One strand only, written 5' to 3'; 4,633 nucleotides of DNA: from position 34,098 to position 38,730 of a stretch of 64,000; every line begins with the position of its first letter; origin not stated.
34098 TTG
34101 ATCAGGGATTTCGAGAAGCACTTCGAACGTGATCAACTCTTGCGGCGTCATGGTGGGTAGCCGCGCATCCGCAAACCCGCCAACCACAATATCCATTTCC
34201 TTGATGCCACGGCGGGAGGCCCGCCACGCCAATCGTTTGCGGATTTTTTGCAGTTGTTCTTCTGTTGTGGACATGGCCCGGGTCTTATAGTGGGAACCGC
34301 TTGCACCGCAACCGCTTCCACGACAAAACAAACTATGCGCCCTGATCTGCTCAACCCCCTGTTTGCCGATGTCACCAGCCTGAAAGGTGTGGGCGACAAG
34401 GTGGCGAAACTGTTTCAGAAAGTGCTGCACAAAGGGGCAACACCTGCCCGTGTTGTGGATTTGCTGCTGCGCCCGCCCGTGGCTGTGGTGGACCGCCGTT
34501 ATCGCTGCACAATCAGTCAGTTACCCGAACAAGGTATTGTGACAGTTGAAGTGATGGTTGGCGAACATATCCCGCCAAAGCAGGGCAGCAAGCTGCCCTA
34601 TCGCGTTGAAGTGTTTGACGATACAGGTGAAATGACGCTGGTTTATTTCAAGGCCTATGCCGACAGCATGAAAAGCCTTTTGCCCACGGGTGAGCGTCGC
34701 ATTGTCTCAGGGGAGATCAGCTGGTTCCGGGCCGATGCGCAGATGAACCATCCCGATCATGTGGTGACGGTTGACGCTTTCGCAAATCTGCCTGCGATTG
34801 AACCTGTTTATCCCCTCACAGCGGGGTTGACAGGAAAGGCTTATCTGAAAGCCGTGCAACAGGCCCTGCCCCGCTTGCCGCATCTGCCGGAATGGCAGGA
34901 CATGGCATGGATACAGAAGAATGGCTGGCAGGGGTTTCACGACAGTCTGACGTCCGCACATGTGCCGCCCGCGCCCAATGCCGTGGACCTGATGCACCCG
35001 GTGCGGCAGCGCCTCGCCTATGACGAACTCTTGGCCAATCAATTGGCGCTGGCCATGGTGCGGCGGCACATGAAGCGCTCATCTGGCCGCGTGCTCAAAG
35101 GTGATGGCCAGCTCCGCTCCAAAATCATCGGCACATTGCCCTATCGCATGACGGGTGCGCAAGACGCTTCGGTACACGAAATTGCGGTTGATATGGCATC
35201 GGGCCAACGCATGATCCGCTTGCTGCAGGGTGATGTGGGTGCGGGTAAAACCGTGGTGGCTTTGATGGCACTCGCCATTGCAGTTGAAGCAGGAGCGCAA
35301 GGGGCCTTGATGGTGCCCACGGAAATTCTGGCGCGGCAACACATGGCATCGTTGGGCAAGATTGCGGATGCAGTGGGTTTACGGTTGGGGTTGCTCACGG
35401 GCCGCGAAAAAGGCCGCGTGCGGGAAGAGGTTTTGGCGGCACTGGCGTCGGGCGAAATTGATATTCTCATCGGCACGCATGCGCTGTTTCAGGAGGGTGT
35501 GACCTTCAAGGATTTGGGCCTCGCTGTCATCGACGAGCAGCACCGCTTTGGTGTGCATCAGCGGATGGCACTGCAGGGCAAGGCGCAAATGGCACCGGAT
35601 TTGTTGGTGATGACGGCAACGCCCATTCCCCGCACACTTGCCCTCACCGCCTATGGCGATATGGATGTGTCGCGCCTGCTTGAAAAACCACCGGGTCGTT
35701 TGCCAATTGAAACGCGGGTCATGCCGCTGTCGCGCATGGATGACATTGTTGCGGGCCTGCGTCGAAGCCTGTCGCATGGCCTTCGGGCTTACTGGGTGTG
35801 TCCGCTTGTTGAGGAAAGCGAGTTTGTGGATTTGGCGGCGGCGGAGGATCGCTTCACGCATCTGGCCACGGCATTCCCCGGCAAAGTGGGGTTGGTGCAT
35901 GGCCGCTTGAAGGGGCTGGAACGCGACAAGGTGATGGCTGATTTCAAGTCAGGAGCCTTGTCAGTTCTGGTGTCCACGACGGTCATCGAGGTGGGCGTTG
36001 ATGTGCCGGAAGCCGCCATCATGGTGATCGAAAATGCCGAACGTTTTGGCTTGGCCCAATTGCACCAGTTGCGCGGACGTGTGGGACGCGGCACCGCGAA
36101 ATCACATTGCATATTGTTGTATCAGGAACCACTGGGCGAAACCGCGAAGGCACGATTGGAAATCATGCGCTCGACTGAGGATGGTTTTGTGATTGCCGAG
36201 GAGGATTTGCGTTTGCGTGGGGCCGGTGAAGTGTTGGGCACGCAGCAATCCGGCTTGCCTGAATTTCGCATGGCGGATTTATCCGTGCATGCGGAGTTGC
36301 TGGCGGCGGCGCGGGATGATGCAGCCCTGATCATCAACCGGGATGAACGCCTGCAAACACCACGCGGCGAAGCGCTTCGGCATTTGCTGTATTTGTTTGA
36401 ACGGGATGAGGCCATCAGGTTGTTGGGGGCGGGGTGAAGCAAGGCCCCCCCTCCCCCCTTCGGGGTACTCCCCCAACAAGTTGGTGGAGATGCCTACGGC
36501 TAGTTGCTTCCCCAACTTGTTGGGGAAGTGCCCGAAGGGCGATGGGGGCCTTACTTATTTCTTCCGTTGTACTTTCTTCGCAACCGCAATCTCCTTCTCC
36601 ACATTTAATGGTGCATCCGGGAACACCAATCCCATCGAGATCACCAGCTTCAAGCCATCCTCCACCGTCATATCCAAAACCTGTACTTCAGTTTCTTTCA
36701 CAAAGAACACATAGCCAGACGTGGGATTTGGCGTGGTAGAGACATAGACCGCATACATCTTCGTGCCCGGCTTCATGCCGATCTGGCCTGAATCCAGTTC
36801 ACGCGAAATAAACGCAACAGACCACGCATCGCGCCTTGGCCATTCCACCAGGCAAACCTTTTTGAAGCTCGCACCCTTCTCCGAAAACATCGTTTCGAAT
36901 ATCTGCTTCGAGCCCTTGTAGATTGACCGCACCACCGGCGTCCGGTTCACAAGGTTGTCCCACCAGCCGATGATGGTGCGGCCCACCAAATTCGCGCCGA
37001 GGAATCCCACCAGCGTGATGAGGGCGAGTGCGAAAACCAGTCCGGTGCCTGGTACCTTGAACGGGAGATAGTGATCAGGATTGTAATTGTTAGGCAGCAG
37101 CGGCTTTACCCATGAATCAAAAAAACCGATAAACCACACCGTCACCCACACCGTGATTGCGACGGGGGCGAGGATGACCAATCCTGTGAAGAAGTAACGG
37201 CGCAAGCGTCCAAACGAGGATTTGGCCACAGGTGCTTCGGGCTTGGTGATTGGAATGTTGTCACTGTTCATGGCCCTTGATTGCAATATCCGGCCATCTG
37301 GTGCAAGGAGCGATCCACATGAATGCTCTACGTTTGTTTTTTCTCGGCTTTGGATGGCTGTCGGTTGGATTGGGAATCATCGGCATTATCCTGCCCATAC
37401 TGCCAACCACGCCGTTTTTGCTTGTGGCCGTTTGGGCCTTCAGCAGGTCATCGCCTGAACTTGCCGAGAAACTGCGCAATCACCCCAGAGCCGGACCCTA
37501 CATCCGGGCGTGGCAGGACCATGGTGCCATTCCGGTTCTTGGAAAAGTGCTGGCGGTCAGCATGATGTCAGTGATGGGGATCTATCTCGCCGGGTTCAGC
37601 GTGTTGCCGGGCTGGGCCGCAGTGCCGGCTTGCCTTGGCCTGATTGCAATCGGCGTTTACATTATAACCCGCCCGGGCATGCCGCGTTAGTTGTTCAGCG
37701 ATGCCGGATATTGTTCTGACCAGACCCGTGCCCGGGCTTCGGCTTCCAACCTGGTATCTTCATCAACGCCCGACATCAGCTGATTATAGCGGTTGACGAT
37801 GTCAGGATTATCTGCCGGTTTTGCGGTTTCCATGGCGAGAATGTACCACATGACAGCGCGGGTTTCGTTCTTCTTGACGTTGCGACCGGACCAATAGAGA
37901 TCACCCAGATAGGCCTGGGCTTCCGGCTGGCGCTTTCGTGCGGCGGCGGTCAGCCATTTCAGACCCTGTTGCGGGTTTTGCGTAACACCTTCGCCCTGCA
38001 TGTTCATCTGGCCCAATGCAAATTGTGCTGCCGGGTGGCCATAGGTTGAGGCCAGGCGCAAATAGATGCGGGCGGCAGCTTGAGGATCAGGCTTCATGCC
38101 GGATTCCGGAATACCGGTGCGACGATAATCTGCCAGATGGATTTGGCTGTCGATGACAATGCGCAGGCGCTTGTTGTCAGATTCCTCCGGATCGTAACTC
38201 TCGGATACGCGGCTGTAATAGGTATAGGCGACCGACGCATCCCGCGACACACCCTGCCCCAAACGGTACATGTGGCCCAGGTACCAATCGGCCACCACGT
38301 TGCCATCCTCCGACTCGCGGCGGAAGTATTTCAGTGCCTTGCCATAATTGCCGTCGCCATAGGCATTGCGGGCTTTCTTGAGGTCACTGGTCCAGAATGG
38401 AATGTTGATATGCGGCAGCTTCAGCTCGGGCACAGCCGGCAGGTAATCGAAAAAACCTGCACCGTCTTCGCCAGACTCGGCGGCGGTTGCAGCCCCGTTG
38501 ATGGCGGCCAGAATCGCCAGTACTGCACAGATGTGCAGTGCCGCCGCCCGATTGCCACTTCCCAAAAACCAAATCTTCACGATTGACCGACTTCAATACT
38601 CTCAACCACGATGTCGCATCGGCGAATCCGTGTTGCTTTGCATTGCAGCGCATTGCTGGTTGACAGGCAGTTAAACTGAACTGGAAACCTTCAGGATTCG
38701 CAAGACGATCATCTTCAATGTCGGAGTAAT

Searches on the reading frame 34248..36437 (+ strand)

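Call 16: search_protein_families(library=pfam, proteins=[window:34248-36437:+], max_evalue=1e-8)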
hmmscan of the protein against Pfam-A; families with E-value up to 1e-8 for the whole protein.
window:34248-36437:+ (729 aa): 3 families
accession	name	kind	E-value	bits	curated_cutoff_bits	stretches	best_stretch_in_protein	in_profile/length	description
PF00270.35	DEAD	-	1.8e-20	73.8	26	1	308-464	7-164/167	DEAD/DEAH box helicase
PF00271.37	Helicase_C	-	4.7e-20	72.3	23.5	1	538-614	33-108/110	Helicase conserved C-terminal domain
PF19833.4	RecG_dom3_C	-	4.8e-13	49.4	26.8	1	643-711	1-70/87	ATP-dependent DNA helicase RecG, domain 3, C-terminal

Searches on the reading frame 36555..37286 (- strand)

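Call 16: search_protein_families(library=pfam, proteins=[window:36555-37286:-], max_evalue=1e-8)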
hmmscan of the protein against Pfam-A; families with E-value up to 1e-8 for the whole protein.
window:36555-37286:- (243 aa): 1 family
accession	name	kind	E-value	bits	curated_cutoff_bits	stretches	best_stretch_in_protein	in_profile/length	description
PF04367.18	DUF502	-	5.8e-34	116.6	23.8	1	84-190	1-107/107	Protein of unknown function (DUF502)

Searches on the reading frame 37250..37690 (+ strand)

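Call 17: search_protein_families(library=pfam, proteins=[window:37250-37690:+], max_evalue=0.000001)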
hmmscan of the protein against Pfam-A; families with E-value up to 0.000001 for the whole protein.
window:37250-37690:+ (146 aa): 1 family
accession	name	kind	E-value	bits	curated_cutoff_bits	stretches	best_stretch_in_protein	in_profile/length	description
PF04304.18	DUF454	-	2.3e-34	118.3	35.1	1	28-142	1-114/115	Protein of unknown function (DUF454)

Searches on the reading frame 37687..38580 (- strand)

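Call 16: search_protein_families(library=pfam, proteins=[window:37687-38580:-], max_evalue=1e-8)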
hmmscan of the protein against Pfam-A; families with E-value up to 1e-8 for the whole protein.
window:37687-38580:- (297 aa): 1 family
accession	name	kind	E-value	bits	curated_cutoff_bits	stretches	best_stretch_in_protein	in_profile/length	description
PF08238.18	Sel1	-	1.1e-25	89.6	30.7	0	183-216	1-34/36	Sel1 repeat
